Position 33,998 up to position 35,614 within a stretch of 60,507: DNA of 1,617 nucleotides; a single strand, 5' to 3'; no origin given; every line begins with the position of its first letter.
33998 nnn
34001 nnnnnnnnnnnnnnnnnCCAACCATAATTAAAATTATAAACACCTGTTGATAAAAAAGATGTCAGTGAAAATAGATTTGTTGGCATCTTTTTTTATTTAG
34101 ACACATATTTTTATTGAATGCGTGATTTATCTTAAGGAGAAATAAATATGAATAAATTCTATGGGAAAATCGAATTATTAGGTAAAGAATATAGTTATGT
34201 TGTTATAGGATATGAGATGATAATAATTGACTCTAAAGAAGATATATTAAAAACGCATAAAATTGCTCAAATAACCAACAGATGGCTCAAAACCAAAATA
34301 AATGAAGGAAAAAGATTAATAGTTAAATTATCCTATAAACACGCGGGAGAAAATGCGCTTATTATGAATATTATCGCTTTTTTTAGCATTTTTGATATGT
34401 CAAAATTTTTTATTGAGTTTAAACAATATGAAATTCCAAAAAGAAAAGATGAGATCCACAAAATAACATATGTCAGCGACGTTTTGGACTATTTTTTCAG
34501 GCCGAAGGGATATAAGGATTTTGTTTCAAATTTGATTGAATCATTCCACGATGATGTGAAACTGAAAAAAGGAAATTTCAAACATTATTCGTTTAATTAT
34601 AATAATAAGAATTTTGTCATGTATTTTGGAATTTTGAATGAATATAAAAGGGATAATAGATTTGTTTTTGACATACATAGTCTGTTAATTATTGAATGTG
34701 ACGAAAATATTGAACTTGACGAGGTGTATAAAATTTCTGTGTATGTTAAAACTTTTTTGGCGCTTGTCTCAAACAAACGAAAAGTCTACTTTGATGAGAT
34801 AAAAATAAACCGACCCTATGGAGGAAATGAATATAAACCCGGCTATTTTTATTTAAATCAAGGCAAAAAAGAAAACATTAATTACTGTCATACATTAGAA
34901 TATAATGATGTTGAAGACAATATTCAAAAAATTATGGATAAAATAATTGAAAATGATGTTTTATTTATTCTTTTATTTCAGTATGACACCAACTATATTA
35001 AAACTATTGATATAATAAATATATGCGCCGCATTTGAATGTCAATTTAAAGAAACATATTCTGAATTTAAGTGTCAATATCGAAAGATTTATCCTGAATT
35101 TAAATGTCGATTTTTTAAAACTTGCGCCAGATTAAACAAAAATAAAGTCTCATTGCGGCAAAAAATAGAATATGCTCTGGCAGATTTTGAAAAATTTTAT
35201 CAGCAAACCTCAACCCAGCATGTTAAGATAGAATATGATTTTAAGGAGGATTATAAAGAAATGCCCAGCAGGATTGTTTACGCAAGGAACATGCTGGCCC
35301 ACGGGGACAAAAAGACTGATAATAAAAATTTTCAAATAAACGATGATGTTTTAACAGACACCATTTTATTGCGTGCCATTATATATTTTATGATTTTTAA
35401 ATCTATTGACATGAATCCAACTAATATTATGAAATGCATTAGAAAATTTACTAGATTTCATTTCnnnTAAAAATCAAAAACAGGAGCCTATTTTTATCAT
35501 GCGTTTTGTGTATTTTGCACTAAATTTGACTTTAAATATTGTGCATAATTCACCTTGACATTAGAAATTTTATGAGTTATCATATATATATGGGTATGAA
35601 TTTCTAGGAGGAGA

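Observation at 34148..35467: Orphan AT-rich gene with a C-terminal HEPN RNxxxH motif between secA and corC (ApeA-like single-gene defence candidate)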

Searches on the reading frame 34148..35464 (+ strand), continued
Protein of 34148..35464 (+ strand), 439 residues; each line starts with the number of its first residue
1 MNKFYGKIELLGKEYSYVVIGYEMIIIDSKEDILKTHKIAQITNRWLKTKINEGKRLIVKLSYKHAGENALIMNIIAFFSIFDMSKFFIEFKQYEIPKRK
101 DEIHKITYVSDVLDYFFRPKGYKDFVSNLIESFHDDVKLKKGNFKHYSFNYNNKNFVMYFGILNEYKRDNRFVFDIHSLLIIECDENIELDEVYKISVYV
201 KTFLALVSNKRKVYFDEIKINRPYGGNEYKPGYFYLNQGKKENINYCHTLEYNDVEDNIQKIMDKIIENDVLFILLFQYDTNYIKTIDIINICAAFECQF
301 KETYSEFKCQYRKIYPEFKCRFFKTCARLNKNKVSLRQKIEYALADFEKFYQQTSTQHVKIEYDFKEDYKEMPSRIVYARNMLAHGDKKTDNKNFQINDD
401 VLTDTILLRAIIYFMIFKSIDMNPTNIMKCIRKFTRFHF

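Call 43: fold_search(model_id=the predicted structure, library=viral)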
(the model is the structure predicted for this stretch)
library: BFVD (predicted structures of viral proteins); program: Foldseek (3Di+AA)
matches with E <= 10: 686; with E <= 0.001: 0
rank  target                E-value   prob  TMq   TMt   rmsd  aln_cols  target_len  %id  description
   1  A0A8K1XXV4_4          4.1e-02  0.09  0.08  0.04  26.2       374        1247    8  (no name in the UniProt tables at hand)
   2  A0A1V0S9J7            4.3e-02  0.38  0.13  0.13  15.4       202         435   13  AAA family ATPase [Catovirus CTV1]
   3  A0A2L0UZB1            4.5e-02  0.09  0.09  0.07  26.5       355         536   10  Multi-sensor signal transduction histidine [Agrobacterium phage Atu_ph07]
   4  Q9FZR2                4.8e-02  0.05  0.07  0.05  28.5       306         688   10  P81 [Mycoplasma phage P1]
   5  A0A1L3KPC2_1          5.9e-02  0.08  0.11  0.06  26.3       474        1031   12  Glycoprotein [Beihai sipunculid worm virus 7]
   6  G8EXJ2                6.9e-02  0.09  0.07  0.06  38.1       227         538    6  (no name in the UniProt tables at hand)
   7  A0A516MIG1            7.7e-02  0.38  0.12  0.23  16.5       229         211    9  (no name in the UniProt tables at hand)
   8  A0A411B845            8.1e-02  0.57  0.14  0.35  14.3       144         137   14  Uncharacterized protein [Aeromonas phage Asswx_1]
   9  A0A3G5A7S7            8.5e-02  0.09  0.11  0.14  17.0       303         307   12  Proliferating cell nuclear antigen [Homavirus sp.]
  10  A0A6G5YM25            8.5e-02  0.08  0.11  0.07  22.5       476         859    7  (no name in the UniProt tables at hand)
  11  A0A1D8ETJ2            1.2e-01  0.14  0.11  0.16  18.8       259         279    8  Minor tail protein [Propionibacterium phage B3]
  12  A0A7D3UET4            1.2e-01  0.30  0.12  0.09  12.9       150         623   13  (no name in the UniProt tables at hand)
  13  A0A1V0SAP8            1.3e-01  0.04  0.06  0.12  22.8       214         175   13  Uncharacterized protein [Catovirus CTV1]
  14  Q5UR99                1.4e-01  0.23  0.13  0.21  21.3       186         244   12  Uncharacterized protein L573 [Acanthamoeba polyphaga mimivirus]
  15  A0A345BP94            1.5e-01  0.06  0.10  0.10  22.2       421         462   10  (no name in the UniProt tables at hand)
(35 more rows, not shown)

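Call 49: find_homologous_proteins(query=A2, max_evalue=0.001)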
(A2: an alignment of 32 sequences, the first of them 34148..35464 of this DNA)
Query A2 (32 sequences) (439 aa, profile of the alignment): 18 proteins with E <= 0.001 among 4637 candidates.
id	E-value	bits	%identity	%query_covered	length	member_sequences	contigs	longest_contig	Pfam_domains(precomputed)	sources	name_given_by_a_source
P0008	9.1e-161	554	47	99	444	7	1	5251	PF18739.7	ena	-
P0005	1.2e-160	554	47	99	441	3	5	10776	-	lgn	-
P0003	4.9e-158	545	58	99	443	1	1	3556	-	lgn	-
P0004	2.5e-157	543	55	98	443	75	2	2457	-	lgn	-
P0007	1.1e-156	540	47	99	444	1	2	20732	-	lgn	-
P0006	1.2e-153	531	46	99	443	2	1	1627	-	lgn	-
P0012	1.1e-152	527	40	98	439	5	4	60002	PF18739.7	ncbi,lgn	-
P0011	4.7e-149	515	42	99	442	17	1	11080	PF18739.7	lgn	-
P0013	6.9e-146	505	39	99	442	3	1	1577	PF18739.7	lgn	-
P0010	8.9e-139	481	44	99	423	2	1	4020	-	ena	-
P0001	5.6e-127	443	99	100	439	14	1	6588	PF18739.7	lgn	-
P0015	8.7e-111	389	48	69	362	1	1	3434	-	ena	-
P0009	6.6e-97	343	58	68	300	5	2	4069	-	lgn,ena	-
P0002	2.4e-90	322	84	80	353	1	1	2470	-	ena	-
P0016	3.2e-90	321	41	53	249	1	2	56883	PF18739.7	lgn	-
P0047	8.7e-82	294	21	57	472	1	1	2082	PF18739.7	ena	-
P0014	1.4e-68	250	49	68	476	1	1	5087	PF07516.19,PF02810.22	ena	-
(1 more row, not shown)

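Call 52: search_dna_similar(query=window:34148-35464:+, collection=phages, mode=protein, max_evalue=0.001)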
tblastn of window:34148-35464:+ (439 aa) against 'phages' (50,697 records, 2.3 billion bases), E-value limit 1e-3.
No match.

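Call 53: search_dna_similar(query=window:34148-35464:+, collection=plasmids, mode=protein, max_evalue=0.001)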
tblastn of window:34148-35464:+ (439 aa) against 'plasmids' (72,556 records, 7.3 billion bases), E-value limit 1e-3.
No match.

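Call 81: find_encoding_contigs(protein=P0047, flank=6000, max_places=3)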
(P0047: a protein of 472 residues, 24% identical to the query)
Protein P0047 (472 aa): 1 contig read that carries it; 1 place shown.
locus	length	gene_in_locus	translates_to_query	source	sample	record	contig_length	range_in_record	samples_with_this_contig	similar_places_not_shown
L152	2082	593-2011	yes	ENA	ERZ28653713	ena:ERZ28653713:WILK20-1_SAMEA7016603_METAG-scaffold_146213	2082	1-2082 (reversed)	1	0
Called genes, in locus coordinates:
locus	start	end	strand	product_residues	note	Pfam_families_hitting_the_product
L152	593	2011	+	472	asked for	PF18739:HEPN_Apea (weak)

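Call 82: find_encoding_contigs(protein=P0016, flank=8000, max_places=3)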
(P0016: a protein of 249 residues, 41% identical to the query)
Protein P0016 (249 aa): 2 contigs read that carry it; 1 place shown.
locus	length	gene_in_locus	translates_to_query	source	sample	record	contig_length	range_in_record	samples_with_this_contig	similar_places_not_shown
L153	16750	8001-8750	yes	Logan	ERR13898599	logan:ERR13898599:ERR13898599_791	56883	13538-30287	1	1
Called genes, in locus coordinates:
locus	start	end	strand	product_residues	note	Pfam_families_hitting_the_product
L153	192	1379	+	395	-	PF00246:Peptidase_M14, PF07833:Cu_amine_oxidN1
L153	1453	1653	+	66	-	-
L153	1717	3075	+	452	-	PF01520:Amidase_3, PF23462:LysM3_NFP (faint), PF23473:LysM3_LYK4_5 (faint), PF01476:LysM, PF04225:LysM_OapA (faint), PF08765:Mor (faint), PF22310:NMB0315_dom_I (faint), PF01476:LysM, +3 more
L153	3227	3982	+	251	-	PF01582:TIR, PF13676:TIR_2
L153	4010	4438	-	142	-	PF07486:Hydrolase_2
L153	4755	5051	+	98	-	-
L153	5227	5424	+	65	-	-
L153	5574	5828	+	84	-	PF00239:Resolvase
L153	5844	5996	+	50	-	-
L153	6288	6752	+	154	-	-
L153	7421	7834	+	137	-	-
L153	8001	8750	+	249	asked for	PF18739:HEPN_Apea (weak)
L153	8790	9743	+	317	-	-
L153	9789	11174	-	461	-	PF02976:MutH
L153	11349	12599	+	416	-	PF00145:DNA_methylase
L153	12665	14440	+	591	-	-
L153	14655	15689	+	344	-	-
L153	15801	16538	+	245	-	PF02146:SIR2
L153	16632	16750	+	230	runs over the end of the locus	-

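Call 85: list_cluster_members(proteins=[P0012, P0001, P0004, P0008])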
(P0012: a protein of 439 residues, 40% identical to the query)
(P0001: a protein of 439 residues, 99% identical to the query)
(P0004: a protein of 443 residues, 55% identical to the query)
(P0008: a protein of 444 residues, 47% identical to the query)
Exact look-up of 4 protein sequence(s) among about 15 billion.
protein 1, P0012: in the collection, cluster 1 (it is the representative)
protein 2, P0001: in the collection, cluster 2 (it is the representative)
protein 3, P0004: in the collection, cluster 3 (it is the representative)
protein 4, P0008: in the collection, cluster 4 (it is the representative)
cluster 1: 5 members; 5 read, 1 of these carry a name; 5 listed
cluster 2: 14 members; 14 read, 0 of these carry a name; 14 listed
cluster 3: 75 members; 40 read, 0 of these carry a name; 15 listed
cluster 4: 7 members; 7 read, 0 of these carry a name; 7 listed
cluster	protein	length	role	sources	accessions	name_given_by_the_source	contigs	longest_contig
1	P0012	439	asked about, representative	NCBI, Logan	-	-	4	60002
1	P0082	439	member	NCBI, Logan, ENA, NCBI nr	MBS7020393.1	MAG: hypothetical protein KH135_00775 [Firmicutes bacterium] | hypothetical protein [Bacillota bacterium]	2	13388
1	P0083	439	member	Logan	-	-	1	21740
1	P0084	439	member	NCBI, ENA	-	-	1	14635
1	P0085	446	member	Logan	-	-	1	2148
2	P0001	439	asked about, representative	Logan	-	-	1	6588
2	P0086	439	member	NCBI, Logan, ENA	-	-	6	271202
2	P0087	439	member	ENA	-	-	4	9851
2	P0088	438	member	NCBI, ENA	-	-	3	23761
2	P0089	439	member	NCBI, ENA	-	-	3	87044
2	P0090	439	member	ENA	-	-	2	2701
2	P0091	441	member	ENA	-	-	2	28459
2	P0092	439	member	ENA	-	-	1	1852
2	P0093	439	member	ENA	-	-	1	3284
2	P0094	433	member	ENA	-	-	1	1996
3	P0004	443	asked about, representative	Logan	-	-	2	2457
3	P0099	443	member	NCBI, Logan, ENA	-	-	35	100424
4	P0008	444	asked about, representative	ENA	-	-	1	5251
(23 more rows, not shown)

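Call 86: find_encoding_contigs(protein=P0099, flank=8000, max_places=6)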
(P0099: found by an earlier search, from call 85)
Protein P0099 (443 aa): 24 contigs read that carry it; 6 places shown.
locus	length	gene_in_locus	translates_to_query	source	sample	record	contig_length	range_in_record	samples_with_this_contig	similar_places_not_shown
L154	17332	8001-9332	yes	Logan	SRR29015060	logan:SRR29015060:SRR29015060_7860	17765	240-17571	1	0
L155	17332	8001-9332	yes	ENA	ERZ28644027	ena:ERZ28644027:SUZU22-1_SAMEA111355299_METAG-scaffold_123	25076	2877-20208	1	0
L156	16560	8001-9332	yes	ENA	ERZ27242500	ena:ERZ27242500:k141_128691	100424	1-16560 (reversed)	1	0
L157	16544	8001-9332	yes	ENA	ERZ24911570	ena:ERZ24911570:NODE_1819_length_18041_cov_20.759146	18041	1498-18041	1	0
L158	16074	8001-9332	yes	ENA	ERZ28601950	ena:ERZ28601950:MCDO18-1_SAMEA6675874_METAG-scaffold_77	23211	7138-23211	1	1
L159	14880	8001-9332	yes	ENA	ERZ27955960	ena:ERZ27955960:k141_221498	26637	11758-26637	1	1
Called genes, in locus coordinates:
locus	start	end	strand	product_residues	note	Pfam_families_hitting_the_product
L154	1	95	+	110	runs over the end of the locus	?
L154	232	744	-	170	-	-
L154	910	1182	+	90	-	PF12844:HTH_19 (weak), PF13443:HTH_26 (weak), PF01381:HTH_3, PF13560:HTH_31 (weak)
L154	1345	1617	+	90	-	PF00216:Bac_DNA_binding, PF18291:HU-HIG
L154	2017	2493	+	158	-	PF08281:Sigma70_r4_2 (weak), PF04545:Sigma70_r4 (weak)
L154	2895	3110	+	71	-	-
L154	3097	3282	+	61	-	-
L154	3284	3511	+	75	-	PF12728:HTH_17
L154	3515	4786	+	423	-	PF14657:Arm-DNA-bind_4 (weak), PF14659:Phage_int_SAM_3, PF00589:Phage_integrase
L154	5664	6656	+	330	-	PF00579:tRNA-synt_1b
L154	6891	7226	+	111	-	PF14659:Phage_int_SAM_3 (weak)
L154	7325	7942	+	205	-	PF00589:Phage_integrase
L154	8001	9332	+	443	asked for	-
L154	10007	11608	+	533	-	PF02463:SMC_N (weak), PF13555:AAA_29 (faint), PF00005:ABC_tran, PF01637:ATPase_2 (faint), PF05729:NACHT (faint), PF13304:AAA_21 (faint), PF12848:ABC_tran_Xtn, PF00005:ABC_tran, +2 more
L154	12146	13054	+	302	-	-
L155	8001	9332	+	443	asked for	-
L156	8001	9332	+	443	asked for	-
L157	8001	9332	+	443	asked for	-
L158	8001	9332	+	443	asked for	-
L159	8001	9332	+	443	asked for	-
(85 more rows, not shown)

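Call 98: find_related_loci(query=A2, collection=viral_contigs, flank=8000)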
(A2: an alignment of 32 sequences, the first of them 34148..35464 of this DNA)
Query A2 (439 aa) in viral_contigs; peptide patterns used: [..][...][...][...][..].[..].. (x = any residue, [..] = any of these).
21 stretches matched a pattern, but none encodes a relative of the query by tblastn (E <= 1e-3).

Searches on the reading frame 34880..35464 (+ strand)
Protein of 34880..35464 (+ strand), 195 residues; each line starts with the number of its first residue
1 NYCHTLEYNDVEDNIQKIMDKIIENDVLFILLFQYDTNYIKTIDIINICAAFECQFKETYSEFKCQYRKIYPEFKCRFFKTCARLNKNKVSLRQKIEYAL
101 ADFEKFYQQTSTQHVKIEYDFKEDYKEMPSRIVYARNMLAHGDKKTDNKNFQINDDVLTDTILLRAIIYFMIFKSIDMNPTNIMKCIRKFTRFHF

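Call 61: predict_structure(alignment_id=A3)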
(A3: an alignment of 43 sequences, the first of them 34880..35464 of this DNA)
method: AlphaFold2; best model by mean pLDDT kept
length: 195 residues; sequences in the alignment: 43
mean_pLDDT: 78.8   pTM: 0.79
mean pLDDT of the five models: 78.8, 78.7, 77.5, 76.7, 76.6
residues with pLDDT >= 90: 67; 70-90: 75; 50-70: 34; < 50: 19
segments of 3 or more residues with pLDDT < 50: 75-87
pLDDT, mean of each block of 10 residues (from residue 1): 70 91 79 71 86 90 61 48 49 94 92 78 94 89 60 81 93 93 88 58
secondary structure, 60 per line:
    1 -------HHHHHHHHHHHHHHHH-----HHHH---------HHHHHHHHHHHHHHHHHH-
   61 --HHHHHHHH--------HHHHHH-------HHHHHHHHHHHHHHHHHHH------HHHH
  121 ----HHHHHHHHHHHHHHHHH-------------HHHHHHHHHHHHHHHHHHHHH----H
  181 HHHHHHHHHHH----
elements in order: H8-23 H29-32 H42-59 H63-70 H79-84 H92-110 H117-120 H125-141 H155-175 H180-191

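Call 65: fold_search(model_id=the predicted structure, library=pdb)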
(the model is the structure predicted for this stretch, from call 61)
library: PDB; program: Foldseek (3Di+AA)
matches with E <= 10: 21; with E <= 0.001: 0
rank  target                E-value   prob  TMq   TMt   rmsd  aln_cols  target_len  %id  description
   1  2hsb                  1.6e+00  0.30  0.28  0.38   9.8       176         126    9  Crystal structure of a hepn domain containing protein (af_0298) from archaeoglobus fulgidus at 1.95 A resolution (released 2006-08-15)
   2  7bxo_F                2.8e+00  0.23  0.27  0.36   6.8       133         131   13  Crystal structure of the toxin-antitoxin with AMP-PNP (released 2020-09-30)
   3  1wty_A                3.4e+00  0.12  0.24  0.35   9.7       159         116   14  Crystal structure of a probable nucleotidyl transferase protein from thermus thermophilus HB8 (released 2004-12-07)
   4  9if6_D                3.9e+00  0.13  0.22  0.11   8.5        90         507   12  Crystal structure of human SUMO E1 with large unit cell parameters in the P1 21 1 space group. (released 2026-03-04)
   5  1y8q_B                4.1e+00  0.12  0.22  0.11   8.5        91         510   13  SUMO E1 ACTIVATING ENZYME SAE1-SAE2-MG-ATP COMPLEX (released 2005-01-25)
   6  6m6u_G                4.1e+00  0.10  0.22  0.29   8.9       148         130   12  Crystal structure the toxin-antitoxin MntA-HpeT mutant-D39ED41E (released 2020-09-30)
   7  8yuf_A                4.1e+00  0.09  0.23  0.31  12.5       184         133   11  Crystal structure of HEPN (Q64A) toxin (released 2025-04-02)
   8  8pe3_A                4.7e+00  0.06  0.23  0.15  14.2       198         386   14  Structure of Csm6' from Streptococcus thermophilus in complex with cyclic hexa-adenylate (cA6) (released 2023-10-04)
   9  8hvj_B                5.6e+00  0.03  0.17  0.14  18.8       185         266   12  The structure of the E. coli mRNA endoonuclease YiCC (released 2023-12-27)
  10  3n6o_A                5.6e+00  0.02  0.13  0.10  16.1       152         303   10  Crystal structure of the GEF and P4M domain of DrrA/SidM from Legionella pneumophila (released 2010-07-28)
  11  9if6_B                5.9e+00  0.08  0.21  0.10   8.8        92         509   13  Crystal structure of human SUMO E1 with large unit cell parameters in the P1 21 1 space group. (released 2026-03-04)
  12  5a7d_N                5.9e+00  0.04  0.18  0.14  15.9       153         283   17  Tetrameric assembly of LGN with Inscuteable (released 2016-08-03)
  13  9bj7_N                7.1e+00  0.04  0.18  0.21  15.3       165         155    8  Crystal structure of the N-terminal truncated AbiV (residues 24-201) (released 2025-08-13)
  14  1ylm_A                7.8e+00  0.06  0.23  0.30  11.1       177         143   12  Structure of Cytosolic Protein of Unknown Function YutE from Bacillus subtilis (released 2005-03-01)
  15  6m6u_D                7.8e+00  0.03  0.16  0.22  13.2       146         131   11  Crystal structure the toxin-antitoxin MntA-HpeT mutant-D39ED41E (released 2020-09-30)
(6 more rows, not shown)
